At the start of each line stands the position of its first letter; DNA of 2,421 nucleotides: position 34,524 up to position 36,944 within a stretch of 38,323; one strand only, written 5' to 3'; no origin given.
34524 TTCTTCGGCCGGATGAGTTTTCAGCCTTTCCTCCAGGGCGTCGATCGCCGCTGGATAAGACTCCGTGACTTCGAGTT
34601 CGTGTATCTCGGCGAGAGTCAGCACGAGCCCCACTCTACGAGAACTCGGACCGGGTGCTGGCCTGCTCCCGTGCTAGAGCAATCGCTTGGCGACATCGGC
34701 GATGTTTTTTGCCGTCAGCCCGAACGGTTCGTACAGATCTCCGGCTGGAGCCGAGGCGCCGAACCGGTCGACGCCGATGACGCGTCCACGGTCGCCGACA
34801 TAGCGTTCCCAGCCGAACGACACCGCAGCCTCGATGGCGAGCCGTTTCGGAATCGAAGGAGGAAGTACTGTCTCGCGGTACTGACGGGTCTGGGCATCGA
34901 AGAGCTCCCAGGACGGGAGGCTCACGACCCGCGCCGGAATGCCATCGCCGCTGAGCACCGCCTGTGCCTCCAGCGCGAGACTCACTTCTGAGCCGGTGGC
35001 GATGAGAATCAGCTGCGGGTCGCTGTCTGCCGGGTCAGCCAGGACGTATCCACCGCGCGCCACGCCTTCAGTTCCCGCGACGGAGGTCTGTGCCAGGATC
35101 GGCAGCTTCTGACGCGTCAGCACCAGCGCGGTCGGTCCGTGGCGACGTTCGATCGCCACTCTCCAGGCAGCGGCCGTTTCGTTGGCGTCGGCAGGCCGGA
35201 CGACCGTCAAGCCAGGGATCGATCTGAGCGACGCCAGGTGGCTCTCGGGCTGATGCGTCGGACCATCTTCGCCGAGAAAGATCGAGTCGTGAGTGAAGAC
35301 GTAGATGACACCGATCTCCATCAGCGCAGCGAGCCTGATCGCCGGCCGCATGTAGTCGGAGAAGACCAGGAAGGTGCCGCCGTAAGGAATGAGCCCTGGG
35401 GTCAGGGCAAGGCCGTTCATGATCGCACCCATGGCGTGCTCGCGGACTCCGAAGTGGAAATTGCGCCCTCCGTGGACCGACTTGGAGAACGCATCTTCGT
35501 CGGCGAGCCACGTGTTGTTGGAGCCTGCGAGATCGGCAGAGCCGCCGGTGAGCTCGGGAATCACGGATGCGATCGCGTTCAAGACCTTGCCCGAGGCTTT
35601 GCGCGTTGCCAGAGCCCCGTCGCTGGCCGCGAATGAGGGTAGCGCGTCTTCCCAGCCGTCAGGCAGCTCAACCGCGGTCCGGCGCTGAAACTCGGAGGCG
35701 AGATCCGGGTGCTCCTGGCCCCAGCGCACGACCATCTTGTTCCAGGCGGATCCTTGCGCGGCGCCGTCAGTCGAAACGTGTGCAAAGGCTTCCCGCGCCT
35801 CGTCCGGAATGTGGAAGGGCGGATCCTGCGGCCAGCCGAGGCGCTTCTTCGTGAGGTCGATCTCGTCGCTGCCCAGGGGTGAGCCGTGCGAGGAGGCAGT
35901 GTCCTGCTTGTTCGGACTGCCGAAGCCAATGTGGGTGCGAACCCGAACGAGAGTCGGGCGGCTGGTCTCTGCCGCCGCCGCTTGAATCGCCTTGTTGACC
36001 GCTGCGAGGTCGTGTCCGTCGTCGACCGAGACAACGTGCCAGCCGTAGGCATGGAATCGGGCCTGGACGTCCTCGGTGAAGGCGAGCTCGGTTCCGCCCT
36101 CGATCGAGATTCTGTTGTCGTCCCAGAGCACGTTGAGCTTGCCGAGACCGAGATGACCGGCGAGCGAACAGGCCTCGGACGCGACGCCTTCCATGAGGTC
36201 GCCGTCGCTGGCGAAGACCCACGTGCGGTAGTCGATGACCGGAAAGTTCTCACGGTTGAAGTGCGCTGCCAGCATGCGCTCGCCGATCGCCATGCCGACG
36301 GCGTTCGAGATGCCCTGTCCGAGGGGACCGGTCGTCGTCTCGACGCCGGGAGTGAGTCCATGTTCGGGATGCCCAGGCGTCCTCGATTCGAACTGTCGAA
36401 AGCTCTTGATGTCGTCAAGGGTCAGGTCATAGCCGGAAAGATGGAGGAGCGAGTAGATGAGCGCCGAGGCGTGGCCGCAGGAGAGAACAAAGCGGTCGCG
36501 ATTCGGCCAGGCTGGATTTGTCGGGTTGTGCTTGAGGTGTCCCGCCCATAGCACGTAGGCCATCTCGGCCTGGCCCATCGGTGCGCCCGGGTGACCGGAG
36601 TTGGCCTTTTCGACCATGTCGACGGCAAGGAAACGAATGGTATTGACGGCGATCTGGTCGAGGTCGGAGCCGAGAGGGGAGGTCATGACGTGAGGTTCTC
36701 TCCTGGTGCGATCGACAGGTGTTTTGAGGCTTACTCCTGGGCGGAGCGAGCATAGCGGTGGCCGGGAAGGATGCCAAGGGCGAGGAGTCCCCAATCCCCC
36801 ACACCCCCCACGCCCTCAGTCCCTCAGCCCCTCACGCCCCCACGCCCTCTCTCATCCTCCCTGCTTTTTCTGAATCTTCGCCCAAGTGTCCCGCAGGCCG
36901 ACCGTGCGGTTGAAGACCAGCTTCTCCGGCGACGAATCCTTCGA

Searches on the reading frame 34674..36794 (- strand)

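Call 94: search_protein_families(library=pfam, proteins=[window:34674-36794:-], max_evalue=0.00001)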
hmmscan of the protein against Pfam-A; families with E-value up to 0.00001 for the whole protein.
window:34674-36794:- (706 aa): 4 families
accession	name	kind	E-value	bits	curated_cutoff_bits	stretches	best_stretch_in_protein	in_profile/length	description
PF00456.26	Transketolase_N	-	1.9e-147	491.1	22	1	46-378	2-334/334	Transketolase, thiamine diphosphate binding domain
PF02779.29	Transket_pyr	-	1.2e-56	191.5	27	1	395-565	3-173/174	Transketolase, pyrimidine binding domain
PF22613.1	Transketolase_C_1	-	1.3e-41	141.8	27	1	581-694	1-113/113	Transketolase-like TK C-terminal domain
PF02780.25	Transketolase_C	-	3e-13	50.2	25.9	1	592-698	9-124/124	Transketolase, C-terminal domain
